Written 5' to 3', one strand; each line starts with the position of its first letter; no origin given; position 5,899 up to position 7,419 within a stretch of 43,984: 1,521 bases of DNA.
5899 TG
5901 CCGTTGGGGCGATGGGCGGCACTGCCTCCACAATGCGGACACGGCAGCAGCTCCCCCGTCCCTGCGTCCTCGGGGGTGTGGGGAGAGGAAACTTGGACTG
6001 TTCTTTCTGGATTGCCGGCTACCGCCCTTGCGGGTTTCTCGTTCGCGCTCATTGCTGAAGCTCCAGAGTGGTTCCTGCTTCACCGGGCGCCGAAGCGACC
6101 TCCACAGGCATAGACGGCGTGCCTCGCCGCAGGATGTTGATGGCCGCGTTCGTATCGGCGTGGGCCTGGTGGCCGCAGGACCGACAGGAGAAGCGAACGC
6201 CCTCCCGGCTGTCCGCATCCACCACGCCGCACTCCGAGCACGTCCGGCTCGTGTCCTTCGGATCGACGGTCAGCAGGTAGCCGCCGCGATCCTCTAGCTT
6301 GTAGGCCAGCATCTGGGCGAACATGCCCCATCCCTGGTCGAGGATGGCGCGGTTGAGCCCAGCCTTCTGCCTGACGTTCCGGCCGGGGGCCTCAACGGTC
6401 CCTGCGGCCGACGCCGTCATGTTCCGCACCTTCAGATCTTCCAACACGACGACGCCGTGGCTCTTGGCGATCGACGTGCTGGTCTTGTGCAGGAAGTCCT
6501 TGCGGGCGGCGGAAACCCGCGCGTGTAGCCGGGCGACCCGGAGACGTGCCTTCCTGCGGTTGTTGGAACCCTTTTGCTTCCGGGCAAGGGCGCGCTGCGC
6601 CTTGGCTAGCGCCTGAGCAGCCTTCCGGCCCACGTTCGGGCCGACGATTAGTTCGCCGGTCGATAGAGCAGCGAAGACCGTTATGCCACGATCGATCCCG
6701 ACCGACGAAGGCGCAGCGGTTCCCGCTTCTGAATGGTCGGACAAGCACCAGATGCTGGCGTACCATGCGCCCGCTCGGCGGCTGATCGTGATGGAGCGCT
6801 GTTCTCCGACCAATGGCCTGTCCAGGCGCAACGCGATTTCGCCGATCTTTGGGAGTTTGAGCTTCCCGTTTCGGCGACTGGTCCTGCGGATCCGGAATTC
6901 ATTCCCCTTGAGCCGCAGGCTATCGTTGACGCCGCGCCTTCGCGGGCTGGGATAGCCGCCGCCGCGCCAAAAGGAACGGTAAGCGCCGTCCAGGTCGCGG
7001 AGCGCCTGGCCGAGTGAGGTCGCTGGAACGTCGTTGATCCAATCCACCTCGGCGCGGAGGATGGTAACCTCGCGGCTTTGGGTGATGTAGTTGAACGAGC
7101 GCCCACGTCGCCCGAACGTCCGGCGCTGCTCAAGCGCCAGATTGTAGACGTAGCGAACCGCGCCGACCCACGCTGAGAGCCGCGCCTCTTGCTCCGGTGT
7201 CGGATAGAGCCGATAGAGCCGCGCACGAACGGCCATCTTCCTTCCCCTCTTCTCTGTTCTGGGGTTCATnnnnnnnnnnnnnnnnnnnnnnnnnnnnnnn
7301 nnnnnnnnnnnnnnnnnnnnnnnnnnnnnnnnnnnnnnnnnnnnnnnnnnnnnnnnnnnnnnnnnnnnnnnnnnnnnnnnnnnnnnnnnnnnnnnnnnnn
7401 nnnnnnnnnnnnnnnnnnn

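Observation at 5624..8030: Intact TnpB with no tnpA and no free space for transposon ends, locked between a C5-methyltransferase gene and a Lar-like gene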

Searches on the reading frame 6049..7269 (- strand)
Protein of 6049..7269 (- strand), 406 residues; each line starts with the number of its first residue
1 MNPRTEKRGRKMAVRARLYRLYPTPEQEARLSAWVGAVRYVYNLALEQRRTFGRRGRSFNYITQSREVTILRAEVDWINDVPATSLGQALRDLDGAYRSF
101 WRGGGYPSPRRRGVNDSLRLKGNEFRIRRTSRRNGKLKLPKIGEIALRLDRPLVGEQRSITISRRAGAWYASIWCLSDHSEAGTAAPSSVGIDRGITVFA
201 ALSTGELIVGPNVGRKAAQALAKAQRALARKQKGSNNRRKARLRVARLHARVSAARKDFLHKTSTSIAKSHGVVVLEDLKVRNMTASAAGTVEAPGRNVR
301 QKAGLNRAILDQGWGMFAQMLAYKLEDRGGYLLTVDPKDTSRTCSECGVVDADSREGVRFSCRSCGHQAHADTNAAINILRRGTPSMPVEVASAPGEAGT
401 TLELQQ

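Call 4: search_protein_families(library=pfam, proteins=[window:6049-7269:-], max_evalue=0.01)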
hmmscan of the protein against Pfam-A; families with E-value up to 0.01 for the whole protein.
window:6049-7269:- (406 aa): 3 families
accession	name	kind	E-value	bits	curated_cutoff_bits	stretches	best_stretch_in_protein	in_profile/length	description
PF01385.25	OrfB_IS605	-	8.3e-28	97.4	30.5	1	179-286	8-118/120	Probable transposase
PF07282.18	Cas12f1-like_TNB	-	2.7e-23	82.3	26.3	1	314-379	1-60/60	Cas12f1-like, TNB domain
PF12323.14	HTH_OrfB_IS605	-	1.1e-12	47.6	21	1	15-50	4-39/47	Helix-turn-helix domain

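Call 5: search_protein_families(library=ncbifam, proteins=[window:6049-7269:-], max_evalue=0.01)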
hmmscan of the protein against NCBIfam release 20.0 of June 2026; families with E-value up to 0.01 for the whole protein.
window:6049-7269:- (406 aa): 8 families
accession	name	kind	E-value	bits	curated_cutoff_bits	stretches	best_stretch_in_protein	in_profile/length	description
NF040570.1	guided_TnpB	subfamily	2.9e-86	290.2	100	1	19-382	3-389/389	RNA-guided endonuclease TnpB family protein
NF038281.1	IS200_TnpB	exception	6.5e-74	249.2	425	1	16-383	3-359/360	IS200/IS605 family element RNA-guided endonuclease TnpB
NF038280.1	IS607_TnpB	exception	6.6e-42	143.9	350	1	115-391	123-402/431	IS607 family element RNA-guided endonuclease TnpB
NF038192.1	V_cas_c2c8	exception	1.6e-35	123.1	350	1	127-352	199-455/457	type V CRISPR-associated protein C2c8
NF049972.1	CRISPR_Cas12f2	exception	3.5e-19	69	450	1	189-383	328-519/524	type V CRISPR-associated effector Cas12f2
NF045604.1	cas_Cas12e_CasX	equivalog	8e-10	37.6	200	2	190-350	603-761/886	type V CRISPR RNA-guided endonuclease Cas12e/CasX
TIGR01766.2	TIGR01766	domain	2.6e-09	37.4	32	1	255-341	4-82/82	IS200/IS605 family accessory protein TnpB-related protein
NF033950.0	Cas12c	equivalog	0.00075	17.3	250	1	357-382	1211-1238/1246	type V CRISPR-associated protein Cas12c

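Call 8: search_dna_similar(query=window:6049-7269:-, collection=phages, mode=protein, max_rows=30)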
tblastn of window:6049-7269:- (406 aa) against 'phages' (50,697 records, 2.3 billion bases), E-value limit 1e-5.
Records with a match: 531; places in all: 605; records where one place covers at least 80% of the query: 206.
Best place of each record, by identity: <60% 531.
By first word of the organism name: Salinibacter 182; Staphylococcus 52; Mycobacterium 44; Helicobacter 22; Lactobacillus 20; Streptococcus 18; Bacteriophage 17; Bacillus 16; Prevotella 13; Ralstonia 11; and 46 more.
By host as written in the record: Salinibacter ruber M8 182; - 46; Mycobacterium smegmatis mc2 155 29; Helicobacter pylori 15; Prevotella sp. 13; Ralstonia pseudosolanacearum I-31 (MT043) 8; Mycobacterium smegmatis mc#155 8; Streptococcus thermophilus 8; and 124 more.
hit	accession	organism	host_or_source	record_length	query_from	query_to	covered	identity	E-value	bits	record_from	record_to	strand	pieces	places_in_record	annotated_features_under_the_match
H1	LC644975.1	Komagataeibacter phage phiKX1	Komagataeibacter xylinus NBRC 13772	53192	12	394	94%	43.7%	1e-68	241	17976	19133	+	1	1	transposase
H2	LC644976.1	Komagataeibacter phage phiKX2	Komagataeibacter xylinus NBRC 13773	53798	12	394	94%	43.7%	1e-68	241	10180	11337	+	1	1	transposase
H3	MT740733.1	Ralstonia phage Dimitile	Ralstonia pseudosolanacearum I-31 ...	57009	19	400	94%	41.3%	2e-65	231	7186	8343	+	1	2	transposase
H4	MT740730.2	Ralstonia phage Cimandef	Ralstonia pseudosolanacearum I-31 ...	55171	19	400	94%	41.3%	2e-65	231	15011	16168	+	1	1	transposase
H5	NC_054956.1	Ralstonia phage Cimandef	Ralstonia pseudosolanacearum I-31 ...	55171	19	400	94%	41.3%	2e-65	231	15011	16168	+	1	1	transposase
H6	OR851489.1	Salmonella phage S.Kent 1-2-1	Salmonella enterica subsp. enterica ...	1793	12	400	96%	36.7%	3e-53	191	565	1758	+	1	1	record has no annotation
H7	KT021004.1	Thermobifida phage P1312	Thermobifida fusca NTU22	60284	11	383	92%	37.9%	7e-36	145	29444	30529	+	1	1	hypothetical protein | transposase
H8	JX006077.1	Saccharomonospora phage PIS 136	Saccharomonospora sp.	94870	8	383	93%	37.3%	1e-54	200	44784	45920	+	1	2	IS891/IS1136/IS1341 family transposase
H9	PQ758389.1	Pseudomonas phage 5399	Pseudomonas aeruginosa 147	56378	11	379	91%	37.0%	7e-34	139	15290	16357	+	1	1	hypothetical protein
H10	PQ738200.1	Pseudomonas phage phita81A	Pseudomonas aeruginosa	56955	11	379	91%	37.0%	8e-34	139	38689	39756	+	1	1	hypothetical protein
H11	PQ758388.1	Pseudomonas phage 5371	Pseudomonas aeruginosa 147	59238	11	379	91%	37.0%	8e-34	139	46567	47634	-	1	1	hypothetical protein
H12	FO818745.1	Escherichia phage RCS47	Escherichia coli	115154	19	383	90%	37.4%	7e-56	204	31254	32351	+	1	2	insQ: transposase IS605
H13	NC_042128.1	Escherichia phage RCS47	Escherichia coli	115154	19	383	90%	37.4%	7e-56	204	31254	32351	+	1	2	insQ: transposase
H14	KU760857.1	Salmonella phage SJ46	Salmonella enterica subsp. enterica ...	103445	19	383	90%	37.1%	8e-55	201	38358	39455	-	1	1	insQ: transposase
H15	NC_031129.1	Salmonella phage SJ46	Salmonella enterica subsp. enterica ...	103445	19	383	90%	37.1%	8e-55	201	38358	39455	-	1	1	insQ: transposase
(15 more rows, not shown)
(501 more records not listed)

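Call 9: find_related_loci(query=window:6049-7269:-, collection=genome_contigs, flank=6000)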
Query window:6049-7269:- (406 aa) in genome_contigs; peptide patterns used: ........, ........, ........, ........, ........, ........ (x = any residue, [..] = any of these).
600 stretches matched a pattern (row limit reached: there are more); 535 encode a relative of the query (tblastn E <= 1e-3); the best 80 are kept; 80 distinct loci.
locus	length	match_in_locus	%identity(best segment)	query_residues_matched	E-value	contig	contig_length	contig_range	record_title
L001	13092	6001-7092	42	19-379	1e-79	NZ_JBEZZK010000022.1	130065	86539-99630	Streptosporangium sp. NPDC023963 NPDC023963_104_C5.ctg-0022, whole genome shotgun sequence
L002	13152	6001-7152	39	15-396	2e-77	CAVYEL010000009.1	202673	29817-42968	MAG: uncultured Bacteroidaceae bacterium isolate MFD03804.bin.2.129 genome assembly, contig: contig_25580, whole genome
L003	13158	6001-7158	42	6-383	5e-77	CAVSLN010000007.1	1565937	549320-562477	MAG: uncultured Actinomycetes bacterium isolate MFD04944.bin.1.310 genome assembly, contig: contig_38796, whole genome s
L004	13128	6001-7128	41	17-383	3e-75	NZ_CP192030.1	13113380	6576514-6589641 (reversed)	Dactylosporangium sp. CA-233914 chromosome, complete genome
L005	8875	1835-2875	41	19-382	7e-75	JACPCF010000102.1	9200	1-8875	MAG: Candidatus Rokuibacteriota bacterium isolate NC_groundwater_276_Ag_S-0.2um_68_12 S5_GD2017_2_S2_scaffold_16066, who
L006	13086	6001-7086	42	19-379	4e-74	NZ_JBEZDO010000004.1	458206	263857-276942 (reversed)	Nonomuraea sp. NPDC049152 NPDC049152_32_E10.ctg-0004, whole genome shotgun sequence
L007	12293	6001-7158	41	6-383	8e-73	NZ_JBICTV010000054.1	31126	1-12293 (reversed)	Dactylosporangium sp. NPDC048998 NPDC048998_81_H7.ctg-0054, whole genome shotgun sequence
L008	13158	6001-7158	41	6-383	1e-72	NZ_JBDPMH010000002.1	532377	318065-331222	Plantactinospora sp. B24E8 B24E8_contig_2, whole genome shotgun sequence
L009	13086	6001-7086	41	19-379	2e-72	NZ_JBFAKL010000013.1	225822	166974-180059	Nonomuraea cavernae strain NPDC050358 NPDC050358_48_H4.ctg-0013, whole genome shotgun sequence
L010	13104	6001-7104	41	26-383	8e-71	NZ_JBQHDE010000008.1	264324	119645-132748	Micromonospora sp. H33 H33-1_scaffold8, whole genome shotgun sequence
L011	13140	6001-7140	42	19-385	7e-71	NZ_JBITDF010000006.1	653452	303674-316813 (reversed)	Kribbella sp. NPDC051586 NPDC051586_35_H5.ctg-0006, whole genome shotgun sequence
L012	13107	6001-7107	40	19-379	3e-70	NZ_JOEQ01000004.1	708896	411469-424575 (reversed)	Streptosporangium amethystogenes strain NRRL B-2639 contig4.1, whole genome shotgun sequence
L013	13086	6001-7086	41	19-379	1e-68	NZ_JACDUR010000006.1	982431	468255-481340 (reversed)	Nonomuraea soli strain DSM 45533 Ga0415313_06, whole genome shotgun sequence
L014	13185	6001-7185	37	17-399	4e-68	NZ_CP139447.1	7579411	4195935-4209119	Longispora sp. K20-0274 chromosome, complete genome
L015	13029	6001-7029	42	35-379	4e-68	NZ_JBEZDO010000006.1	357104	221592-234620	Nonomuraea sp. NPDC049152 NPDC049152_32_E10.ctg-0006, whole genome shotgun sequence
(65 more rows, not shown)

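Call 10: find_related_loci(query=window:6049-7269:-, collection=viral_contigs, flank=6000)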
Query window:6049-7269:- (406 aa) in viral_contigs; peptide patterns used: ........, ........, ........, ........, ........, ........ (x = any residue, [..] = any of these).
111 stretches matched a pattern; 101 encode a relative of the query (tblastn E <= 1e-3); the best 80 are kept; 79 distinct loci.
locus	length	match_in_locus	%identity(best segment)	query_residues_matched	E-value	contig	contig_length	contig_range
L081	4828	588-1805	43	12-406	1e-89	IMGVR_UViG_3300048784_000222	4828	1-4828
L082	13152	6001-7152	44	12-383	5e-89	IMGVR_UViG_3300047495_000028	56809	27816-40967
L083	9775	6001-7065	39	15-379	1e-63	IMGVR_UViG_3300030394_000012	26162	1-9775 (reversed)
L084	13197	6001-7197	38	13-402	2e-62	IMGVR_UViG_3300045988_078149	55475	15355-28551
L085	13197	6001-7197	38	13-402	2e-62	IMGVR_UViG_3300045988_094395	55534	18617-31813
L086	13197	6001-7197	38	13-402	2e-62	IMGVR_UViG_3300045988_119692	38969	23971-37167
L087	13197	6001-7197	38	13-402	2e-62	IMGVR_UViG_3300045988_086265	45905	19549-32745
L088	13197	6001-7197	38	13-402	6e-62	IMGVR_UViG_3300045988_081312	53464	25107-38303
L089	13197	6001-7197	38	13-402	5e-62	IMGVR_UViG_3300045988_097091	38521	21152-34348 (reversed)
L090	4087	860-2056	38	13-402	8e-62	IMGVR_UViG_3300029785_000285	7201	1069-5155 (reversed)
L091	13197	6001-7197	37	13-402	9e-62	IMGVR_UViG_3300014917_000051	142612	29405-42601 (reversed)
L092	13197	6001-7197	38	13-402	1e-61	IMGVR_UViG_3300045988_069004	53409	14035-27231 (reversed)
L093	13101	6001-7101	33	12-383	2e-61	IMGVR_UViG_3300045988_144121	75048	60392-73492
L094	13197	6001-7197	38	13-402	2e-61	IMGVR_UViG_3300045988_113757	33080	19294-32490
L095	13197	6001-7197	37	13-402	2e-61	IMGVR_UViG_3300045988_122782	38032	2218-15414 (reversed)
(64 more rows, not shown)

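Call 17: find_homologous_proteins(query=window:6049-7269:-, max_evalue=1e-30)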
Query window:6049-7269:- (406 aa): 5919 proteins with E <= 1e-30 among 8000 candidates; the best 120 are listed.
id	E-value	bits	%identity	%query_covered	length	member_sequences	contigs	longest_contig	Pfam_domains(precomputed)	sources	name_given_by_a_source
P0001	2.1e-257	872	100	97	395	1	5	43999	PF12323.15,PF01385.26,PF07282.19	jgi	jgi:putative transposase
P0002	6.6e-185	633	74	97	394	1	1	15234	PF12323.15,PF01385.26,PF07282.19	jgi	jgi:putative transposase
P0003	1.9e-182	625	74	97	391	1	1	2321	PF12323.15,PF01385.26,PF07282.19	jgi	jgi:putative transposase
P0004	4.5e-181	621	71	99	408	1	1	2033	PF12323.15,PF01385.26,PF07282.19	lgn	-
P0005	5.7e-178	610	72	97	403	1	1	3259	PF12323.15,PF01385.26,PF07282.19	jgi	-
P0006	3.5e-175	601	71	96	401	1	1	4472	PF12323.15,PF01385.26,PF07282.19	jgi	jgi:putative transposase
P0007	1.6e-171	589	69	99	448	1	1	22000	PF12323.15,PF01385.26,PF07282.19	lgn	-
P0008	7.7e-171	587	69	97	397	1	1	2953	PF12323.15,PF01385.26,PF07282.19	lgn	-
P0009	1.9e-168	579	68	92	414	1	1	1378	PF12323.15,PF01385.26,PF07282.19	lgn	-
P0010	1.4e-166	573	69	96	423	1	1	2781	PF12323.15,PF01385.26,PF07282.19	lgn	-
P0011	2.8e-165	569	68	98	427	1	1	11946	PF12323.15,PF01385.26,PF07282.19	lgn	-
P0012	2.0e-164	566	69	97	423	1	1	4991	PF12323.15,PF01385.26,PF07282.19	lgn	-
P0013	3.1e-164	565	70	93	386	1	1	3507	PF12323.15,PF01385.26,PF07282.19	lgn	-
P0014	5.1e-164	564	68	95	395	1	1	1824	PF12323.15,PF01385.26,PF07282.19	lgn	-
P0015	3.3e-162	558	69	95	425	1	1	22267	PF12323.15,PF01385.26,PF07282.19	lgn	-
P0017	1.2e-151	524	63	96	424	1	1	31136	PF12323.15,PF01385.26,PF07282.19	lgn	-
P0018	1.5e-151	523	65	96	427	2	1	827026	PF12323.15,PF01385.26,PF07282.19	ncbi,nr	ncbi:RNA-guided endonuclease InsQ/TnpB family protein [Phenylobacterium kunshanense]|nr:RNA-guided e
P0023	3.0e-144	499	61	95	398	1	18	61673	PF12323.15,PF01385.26,PF07282.19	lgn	-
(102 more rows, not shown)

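Call 18: find_encoding_contigs(protein=P0001, flank=8000, max_places=6)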
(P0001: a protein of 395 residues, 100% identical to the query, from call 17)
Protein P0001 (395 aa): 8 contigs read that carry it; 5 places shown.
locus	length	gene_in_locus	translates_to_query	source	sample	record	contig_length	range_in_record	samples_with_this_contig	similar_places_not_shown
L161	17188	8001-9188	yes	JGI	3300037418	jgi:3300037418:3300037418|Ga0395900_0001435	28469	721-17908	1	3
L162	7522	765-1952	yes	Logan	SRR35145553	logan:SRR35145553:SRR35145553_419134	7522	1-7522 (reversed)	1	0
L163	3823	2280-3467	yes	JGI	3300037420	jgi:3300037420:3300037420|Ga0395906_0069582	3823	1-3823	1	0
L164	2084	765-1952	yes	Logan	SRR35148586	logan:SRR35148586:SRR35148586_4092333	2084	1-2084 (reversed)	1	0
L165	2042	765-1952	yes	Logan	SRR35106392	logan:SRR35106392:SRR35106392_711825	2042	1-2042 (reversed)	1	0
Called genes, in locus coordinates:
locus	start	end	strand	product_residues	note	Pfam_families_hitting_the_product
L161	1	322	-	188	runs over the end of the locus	PF13936:HTH_38 (faint), PF08299:Bac_DnaA_C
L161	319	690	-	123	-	PF05866:RusA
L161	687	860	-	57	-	-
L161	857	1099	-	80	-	-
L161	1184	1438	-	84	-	-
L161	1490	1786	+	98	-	-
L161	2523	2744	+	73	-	-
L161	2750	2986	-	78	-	-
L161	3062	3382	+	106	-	-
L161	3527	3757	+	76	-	-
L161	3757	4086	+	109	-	PF27050:Phage_P22_Y8K6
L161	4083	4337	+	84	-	-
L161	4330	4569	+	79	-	-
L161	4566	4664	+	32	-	-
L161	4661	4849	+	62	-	-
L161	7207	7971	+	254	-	PF00145:DNA_methylase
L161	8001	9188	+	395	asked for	PF12323:HTH_OrfB_IS605, PF01385:OrfB_IS605, PF07282:Cas12f1-like_TNB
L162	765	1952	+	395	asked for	PF12323:HTH_OrfB_IS605, PF01385:OrfB_IS605, PF07282:Cas12f1-like_TNB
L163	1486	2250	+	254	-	PF00145:DNA_methylase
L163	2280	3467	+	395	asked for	PF12323:HTH_OrfB_IS605, PF01385:OrfB_IS605, PF07282:Cas12f1-like_TNB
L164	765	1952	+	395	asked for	PF12323:HTH_OrfB_IS605, PF01385:OrfB_IS605, PF07282:Cas12f1-like_TNB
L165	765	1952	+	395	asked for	PF12323:HTH_OrfB_IS605, PF01385:OrfB_IS605, PF07282:Cas12f1-like_TNB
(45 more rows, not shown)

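Call 19: find_encoding_contigs(protein=P0002, flank=6000, max_places=3)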
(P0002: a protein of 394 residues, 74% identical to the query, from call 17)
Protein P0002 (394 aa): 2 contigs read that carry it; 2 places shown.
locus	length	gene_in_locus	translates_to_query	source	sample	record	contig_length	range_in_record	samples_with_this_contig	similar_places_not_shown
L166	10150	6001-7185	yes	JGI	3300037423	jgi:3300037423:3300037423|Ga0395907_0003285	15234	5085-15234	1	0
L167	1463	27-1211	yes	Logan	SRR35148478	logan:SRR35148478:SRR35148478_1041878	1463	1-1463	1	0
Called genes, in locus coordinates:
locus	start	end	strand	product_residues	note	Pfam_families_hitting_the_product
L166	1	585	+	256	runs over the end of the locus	PF24703:DUF7666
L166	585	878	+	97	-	-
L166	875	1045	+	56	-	-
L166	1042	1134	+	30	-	-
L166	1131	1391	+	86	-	-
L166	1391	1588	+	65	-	-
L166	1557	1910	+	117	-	-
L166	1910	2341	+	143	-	-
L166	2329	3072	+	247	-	-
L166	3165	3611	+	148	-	PF05772:NinB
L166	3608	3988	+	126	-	-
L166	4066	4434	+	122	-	PF13935:Ead_Ea22 (weak)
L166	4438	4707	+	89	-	-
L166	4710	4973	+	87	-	-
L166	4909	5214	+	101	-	-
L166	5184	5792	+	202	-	-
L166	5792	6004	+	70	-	-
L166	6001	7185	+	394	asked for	PF12323:HTH_OrfB_IS605, PF01385:OrfB_IS605, PF07282:Cas12f1-like_TNB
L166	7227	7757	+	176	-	-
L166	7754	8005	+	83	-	-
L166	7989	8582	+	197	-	-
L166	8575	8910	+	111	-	-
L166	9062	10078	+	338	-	PF00589:Phage_integrase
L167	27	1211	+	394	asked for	PF12323:HTH_OrfB_IS605, PF01385:OrfB_IS605, PF07282:Cas12f1-like_TNB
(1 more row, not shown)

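Call 23: find_related_loci(query=A3, collection=metagenome_contigs, flank=3000)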
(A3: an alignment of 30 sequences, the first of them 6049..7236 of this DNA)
Query A3 (395 aa) in metagenome_contigs; peptide patterns used: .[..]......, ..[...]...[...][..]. (x = any residue, [..] = any of these).
600 stretches matched a pattern (row limit reached: there are more); 479 encode a relative of the query (tblastn E <= 1e-3); the best 80 are kept; 80 distinct loci.
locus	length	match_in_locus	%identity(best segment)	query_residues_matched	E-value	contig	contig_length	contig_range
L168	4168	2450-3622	60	4-389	2e-139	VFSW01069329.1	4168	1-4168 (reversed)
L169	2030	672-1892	56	4-389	2e-145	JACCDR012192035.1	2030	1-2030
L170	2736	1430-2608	54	4-390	8e-135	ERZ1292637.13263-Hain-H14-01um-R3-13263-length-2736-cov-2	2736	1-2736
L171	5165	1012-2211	57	1-389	2e-127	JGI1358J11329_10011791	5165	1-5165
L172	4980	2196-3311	55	4-372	3e-126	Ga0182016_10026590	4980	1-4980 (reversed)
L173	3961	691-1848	54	4-392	3e-127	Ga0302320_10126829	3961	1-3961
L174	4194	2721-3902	52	4-390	9e-126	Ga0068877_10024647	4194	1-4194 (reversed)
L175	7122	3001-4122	53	4-369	2e-118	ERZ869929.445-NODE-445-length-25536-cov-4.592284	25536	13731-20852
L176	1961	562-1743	54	4-389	2e-125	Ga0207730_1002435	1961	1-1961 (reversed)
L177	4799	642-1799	50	1-379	2e-110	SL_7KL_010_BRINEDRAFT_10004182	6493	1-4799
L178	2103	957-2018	52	34-380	9e-114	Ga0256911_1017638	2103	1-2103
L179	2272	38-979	54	60-370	8e-104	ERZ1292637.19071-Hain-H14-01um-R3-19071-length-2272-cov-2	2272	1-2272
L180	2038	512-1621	46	4-368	2e-102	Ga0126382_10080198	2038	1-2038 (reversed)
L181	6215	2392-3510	46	3-372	3e-94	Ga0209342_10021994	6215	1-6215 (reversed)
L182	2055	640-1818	40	4-395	7e-99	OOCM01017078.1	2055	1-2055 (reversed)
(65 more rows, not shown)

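Call 26: find_encoding_contigs(protein=P0007, flank=5000, max_places=2)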
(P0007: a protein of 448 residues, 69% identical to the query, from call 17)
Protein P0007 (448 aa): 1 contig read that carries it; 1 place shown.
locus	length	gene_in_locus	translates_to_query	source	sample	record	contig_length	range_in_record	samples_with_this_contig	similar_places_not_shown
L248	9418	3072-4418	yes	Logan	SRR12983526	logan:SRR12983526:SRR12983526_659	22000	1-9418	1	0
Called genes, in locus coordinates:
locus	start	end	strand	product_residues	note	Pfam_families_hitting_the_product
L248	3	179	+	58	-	?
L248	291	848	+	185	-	-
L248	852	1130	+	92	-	PF12961:DUF3850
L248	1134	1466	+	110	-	-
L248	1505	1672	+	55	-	-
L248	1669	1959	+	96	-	-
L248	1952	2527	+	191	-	-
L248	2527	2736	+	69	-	-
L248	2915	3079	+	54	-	-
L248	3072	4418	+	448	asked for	PF12323:HTH_OrfB_IS605, PF01385:OrfB_IS605, PF07282:Cas12f1-like_TNB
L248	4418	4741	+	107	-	-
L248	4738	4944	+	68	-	-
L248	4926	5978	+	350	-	PF00589:Phage_integrase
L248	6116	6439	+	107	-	PF24043:DUF7352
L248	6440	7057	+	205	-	-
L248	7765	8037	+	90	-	-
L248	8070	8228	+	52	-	-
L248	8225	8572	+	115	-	-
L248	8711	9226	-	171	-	-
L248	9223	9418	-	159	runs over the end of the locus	PF00959:Phage_lysozyme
